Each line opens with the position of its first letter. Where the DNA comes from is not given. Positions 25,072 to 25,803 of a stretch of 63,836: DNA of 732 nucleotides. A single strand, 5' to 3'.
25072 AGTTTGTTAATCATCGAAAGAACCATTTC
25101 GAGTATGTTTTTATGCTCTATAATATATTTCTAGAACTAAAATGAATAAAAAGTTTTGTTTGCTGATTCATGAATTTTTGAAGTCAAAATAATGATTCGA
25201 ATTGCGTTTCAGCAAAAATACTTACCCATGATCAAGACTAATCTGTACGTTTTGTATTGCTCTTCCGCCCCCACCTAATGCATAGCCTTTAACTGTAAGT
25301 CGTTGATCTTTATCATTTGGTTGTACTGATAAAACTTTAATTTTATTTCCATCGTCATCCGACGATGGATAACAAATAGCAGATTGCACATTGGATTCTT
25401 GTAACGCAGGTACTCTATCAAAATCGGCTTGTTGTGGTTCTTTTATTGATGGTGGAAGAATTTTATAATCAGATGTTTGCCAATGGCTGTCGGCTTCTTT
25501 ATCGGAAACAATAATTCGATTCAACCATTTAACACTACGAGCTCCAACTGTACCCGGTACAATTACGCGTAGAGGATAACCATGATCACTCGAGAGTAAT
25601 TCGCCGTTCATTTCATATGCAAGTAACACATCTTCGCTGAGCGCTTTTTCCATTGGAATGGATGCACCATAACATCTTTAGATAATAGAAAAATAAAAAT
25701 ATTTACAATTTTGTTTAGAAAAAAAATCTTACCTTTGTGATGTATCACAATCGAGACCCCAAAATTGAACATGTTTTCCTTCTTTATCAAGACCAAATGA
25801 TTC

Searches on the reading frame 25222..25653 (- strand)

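Call 61: search_protein_families(library=pfam, proteins=[window:25222-25653:-], max_evalue=0.001)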
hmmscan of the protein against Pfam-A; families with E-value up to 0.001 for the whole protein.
window:25222-25653:- (143 aa): 2 families
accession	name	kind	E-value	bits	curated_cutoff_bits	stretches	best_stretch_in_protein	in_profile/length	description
PF00174.25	Oxidored_molyb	-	3.8e-24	85.6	24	1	1-58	112-169/169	Oxidoreductase molybdopterin binding domain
PF03404.22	Mo-co_dimer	-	2.2e-10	41.1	22.7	1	83-143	3-55/138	Mo-co oxidoreductase dimerisation domain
